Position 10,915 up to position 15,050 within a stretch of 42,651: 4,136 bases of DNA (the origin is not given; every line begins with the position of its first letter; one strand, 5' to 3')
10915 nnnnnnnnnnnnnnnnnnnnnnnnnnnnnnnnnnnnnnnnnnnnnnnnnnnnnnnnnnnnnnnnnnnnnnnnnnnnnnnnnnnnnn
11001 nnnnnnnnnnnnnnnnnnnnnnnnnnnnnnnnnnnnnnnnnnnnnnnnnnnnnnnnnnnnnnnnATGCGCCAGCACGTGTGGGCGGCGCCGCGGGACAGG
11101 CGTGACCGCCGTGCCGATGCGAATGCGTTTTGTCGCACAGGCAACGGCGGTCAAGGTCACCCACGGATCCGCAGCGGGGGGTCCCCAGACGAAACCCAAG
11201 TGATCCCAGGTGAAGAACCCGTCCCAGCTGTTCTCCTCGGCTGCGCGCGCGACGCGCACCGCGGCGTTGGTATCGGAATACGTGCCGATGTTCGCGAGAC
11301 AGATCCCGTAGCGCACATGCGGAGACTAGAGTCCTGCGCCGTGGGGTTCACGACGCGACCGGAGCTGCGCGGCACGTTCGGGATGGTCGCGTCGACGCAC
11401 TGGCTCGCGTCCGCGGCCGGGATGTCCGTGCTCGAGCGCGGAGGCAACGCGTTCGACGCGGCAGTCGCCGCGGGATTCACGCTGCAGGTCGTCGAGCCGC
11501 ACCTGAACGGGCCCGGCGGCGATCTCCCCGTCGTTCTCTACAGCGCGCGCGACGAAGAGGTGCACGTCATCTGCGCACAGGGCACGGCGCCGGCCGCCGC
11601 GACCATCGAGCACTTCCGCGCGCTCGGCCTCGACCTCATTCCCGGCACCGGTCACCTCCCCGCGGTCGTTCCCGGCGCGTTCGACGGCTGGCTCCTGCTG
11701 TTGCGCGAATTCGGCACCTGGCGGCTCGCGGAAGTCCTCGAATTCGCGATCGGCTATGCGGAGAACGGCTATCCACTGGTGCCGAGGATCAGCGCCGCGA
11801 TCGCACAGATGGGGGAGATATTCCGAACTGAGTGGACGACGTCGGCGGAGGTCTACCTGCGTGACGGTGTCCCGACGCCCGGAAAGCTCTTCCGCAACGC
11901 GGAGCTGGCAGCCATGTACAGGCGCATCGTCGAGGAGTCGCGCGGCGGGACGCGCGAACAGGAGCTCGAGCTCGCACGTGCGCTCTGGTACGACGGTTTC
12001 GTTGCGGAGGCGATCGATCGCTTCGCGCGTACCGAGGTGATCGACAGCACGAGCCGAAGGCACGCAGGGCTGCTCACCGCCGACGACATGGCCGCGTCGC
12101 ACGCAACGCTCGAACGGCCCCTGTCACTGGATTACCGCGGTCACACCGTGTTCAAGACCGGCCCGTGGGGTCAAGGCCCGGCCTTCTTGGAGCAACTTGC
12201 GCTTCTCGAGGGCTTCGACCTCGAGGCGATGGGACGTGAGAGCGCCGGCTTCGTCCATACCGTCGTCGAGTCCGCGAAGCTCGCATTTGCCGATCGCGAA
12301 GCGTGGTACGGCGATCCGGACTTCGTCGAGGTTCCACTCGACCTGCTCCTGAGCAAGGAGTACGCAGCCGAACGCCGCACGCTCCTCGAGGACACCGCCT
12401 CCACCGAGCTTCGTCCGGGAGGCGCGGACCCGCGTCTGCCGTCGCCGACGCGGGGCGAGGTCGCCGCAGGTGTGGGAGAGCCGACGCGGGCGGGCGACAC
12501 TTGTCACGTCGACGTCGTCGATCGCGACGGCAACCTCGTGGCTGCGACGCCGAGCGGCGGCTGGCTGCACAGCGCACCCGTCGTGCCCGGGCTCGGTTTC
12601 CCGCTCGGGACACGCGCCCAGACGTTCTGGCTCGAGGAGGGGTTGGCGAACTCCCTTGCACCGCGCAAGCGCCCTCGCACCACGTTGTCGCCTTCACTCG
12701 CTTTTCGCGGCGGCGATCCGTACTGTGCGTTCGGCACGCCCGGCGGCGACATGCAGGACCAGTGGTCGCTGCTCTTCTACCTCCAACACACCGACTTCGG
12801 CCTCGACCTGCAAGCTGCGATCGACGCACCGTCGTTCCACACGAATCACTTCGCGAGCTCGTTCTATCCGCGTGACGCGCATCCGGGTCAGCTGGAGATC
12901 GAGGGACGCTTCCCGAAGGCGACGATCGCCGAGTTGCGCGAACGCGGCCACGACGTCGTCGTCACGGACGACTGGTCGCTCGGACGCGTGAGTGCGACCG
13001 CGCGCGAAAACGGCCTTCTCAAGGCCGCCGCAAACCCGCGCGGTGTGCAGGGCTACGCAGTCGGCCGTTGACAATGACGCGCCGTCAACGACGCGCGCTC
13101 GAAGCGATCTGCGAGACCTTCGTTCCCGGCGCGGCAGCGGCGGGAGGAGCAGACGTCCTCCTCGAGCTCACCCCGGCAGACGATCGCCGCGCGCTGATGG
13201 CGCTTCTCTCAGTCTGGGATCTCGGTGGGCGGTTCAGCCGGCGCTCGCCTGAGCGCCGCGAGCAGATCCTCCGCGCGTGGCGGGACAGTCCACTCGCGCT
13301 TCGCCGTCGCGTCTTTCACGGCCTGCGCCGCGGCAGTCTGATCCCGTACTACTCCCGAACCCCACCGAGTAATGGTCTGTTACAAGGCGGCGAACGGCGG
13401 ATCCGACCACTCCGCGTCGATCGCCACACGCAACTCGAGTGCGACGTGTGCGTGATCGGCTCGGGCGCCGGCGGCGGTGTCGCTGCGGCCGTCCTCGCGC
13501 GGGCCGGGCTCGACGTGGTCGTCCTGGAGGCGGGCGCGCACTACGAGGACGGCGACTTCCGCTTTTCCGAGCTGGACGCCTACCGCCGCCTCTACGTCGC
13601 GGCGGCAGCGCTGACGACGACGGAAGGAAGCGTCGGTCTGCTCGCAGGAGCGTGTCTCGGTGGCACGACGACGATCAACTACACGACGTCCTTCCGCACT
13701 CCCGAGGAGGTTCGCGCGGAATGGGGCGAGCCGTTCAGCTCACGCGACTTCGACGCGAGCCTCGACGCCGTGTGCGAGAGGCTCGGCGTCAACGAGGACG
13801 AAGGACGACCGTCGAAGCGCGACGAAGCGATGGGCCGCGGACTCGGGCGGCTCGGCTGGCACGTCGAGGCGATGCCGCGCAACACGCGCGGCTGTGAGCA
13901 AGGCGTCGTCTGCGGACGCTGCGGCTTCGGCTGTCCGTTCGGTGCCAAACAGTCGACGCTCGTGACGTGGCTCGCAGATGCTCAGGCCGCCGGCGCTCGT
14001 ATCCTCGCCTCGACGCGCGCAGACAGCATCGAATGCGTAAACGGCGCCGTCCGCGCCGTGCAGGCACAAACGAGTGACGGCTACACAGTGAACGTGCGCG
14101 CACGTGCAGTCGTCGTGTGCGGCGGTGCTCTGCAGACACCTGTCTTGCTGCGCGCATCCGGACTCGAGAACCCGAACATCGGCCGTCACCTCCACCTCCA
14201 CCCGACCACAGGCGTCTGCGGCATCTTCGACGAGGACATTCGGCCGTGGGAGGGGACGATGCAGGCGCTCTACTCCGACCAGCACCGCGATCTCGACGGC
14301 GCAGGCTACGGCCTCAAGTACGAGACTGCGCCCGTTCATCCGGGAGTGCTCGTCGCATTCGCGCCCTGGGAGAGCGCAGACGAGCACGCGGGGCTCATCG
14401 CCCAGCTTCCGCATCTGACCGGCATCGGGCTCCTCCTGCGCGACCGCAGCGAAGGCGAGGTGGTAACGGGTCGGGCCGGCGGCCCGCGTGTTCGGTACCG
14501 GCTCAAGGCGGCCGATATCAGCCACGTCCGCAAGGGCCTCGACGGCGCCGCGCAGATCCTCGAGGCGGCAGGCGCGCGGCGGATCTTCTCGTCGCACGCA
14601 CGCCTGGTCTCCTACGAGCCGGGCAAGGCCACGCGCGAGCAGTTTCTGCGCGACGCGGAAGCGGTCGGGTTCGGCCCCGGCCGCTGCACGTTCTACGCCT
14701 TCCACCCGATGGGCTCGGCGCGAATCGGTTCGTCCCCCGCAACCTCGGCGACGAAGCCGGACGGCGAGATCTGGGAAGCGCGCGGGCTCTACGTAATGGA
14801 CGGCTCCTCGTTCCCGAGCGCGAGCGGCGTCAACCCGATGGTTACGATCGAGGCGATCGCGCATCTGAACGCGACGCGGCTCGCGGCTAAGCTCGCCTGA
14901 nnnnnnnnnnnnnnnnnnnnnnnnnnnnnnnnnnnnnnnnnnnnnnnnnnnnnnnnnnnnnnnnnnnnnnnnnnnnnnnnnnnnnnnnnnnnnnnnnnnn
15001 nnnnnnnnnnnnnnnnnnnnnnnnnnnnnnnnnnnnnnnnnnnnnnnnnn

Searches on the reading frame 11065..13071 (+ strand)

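Call 13: search_protein_families(library=pfam, proteins=[window:11065-13071:+], max_evalue=0.001)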
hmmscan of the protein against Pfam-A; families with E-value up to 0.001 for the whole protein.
window:11065-13071:+ (668 aa): 1 family
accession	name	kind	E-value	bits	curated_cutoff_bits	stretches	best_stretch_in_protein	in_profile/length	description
PF01019.26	G_glu_transpept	-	4.3e-121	405.7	27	1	121-660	2-510/512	Gamma-glutamyltranspeptidase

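Call 54: search_protein_families(library=ncbifam, proteins=[window:11065-13071:+], max_evalue=0.00001)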
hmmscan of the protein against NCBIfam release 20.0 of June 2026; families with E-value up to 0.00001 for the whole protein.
window:11065-13071:+ (668 aa): 2 families
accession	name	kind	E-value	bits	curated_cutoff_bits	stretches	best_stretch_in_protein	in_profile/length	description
TIGR00066.1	g_glut_trans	equivalog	2.1e-86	290.5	357.85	1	106-659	1-518/518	gamma-glutamyltransferase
NF007187.0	PRK09615.1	equivalog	6.6e-55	186.5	990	1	101-666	45-579/581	gamma-glutamyltransferase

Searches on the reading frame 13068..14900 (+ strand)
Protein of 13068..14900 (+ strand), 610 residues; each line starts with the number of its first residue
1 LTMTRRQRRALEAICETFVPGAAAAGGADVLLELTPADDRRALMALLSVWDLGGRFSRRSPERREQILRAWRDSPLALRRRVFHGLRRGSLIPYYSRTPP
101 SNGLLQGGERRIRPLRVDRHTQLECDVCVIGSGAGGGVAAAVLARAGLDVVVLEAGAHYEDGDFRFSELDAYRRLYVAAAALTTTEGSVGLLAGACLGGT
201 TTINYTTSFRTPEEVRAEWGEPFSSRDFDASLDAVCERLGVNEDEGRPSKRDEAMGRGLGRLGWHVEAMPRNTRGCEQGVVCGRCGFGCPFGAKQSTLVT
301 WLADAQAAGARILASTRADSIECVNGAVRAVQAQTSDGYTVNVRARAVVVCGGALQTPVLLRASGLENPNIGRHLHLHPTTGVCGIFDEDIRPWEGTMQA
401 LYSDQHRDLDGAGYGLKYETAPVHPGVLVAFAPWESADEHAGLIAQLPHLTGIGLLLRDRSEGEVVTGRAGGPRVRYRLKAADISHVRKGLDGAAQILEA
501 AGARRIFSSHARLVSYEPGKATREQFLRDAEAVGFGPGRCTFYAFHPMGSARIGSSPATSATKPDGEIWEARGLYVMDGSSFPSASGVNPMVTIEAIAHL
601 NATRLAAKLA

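Call 13: search_protein_families(library=pfam, proteins=[window:13068-14900:+], max_evalue=0.001)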
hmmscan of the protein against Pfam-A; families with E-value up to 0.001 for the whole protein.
window:13068-14900:+ (610 aa): 8 families
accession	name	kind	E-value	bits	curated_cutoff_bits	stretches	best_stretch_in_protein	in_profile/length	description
PF00732.25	GMC_oxred_N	-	9.7e-46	156.7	23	1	173-379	2-217/218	GMC oxidoreductase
PF05199.19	GMC_oxred_C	-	1.6e-20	74.5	24.6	1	473-598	18-139/139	GMC oxidoreductase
PF01266.30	DAO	-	2e-07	31.3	27.9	1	126-381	1-235/353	FAD dependent oxidoreductase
PF00890.30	FAD_binding_2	-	3.8e-07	30.1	20.4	1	126-157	1-32/414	FAD binding domain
PF01494.25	FAD_binding_3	-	8.3e-07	29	22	1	124-155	1-32/349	FAD binding domain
PF12831.13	FAD_oxidored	-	0.00026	20.8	27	0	126-156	1-31/416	FAD dependent oxidoreductase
PF13450.12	NAD_binding_8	-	0.0003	21.5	21.9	1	129-158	1-30/68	NAD(P)-binding Rossmann-like domain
PF07992.20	Pyr_redox_2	-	0.00038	20.4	26.1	0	126-157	2-33/291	Pyridine nucleotide-disulphide oxidoreductase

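Call 54: search_protein_families(library=ncbifam, proteins=[window:13068-14900:+], max_evalue=0.00001)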
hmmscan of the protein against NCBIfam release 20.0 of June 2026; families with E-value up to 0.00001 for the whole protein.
window:13068-14900:+ (610 aa): 10 families
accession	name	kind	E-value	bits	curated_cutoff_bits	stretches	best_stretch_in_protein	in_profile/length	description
NF058674.1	CholsOxChoxAB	equivalog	1.3e-17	63.6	850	0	122-199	3-85/535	cholesterol oxidase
TIGR04542.1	GMC_mycofac_2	equivalog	9.2e-14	51.3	400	1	126-370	1-241/425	mycofactocin system GMC family oxidoreductase MftG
NF038210.1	GMC_mycofac_3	equivalog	3.7e-11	42.5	300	1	127-239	1-111/418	mycofactocin system GMC family oxidoreductase MftG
NF002550.0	PRK02106.1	subfamily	8.3e-11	41.1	605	0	292-377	197-283/563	choline dehydrogenase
TIGR03970.1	mycofact_MftG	equivalog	1.3e-09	37.6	387.45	0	126-230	2-115/487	mycofactocin dehydrogenase MftG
NF004789.0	PRK06134.1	subfamily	2.1e-08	33.2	747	1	117-156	5-44/581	FAD-dependent oxidoreductase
TIGR01810.1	betA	equivalog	9.9e-07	27.8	732.1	0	296-386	194-285/532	choline dehydrogenase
NF004834.1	PRK06185.1-3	subfamily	1.2e-06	27.6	500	0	121-159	4-42/420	FAD-dependent oxidoreductase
NF005882.1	PRK07843.1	equivalog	3.6e-06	25.7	788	0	125-160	2-37/547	3-oxosteroid 1-dehydrogenase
NF006130.0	PRK08274.1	equivalog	7.2e-06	25.1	369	0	122-361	3-198/467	FAD-dependent tricarballylate dehydrogenase TcuA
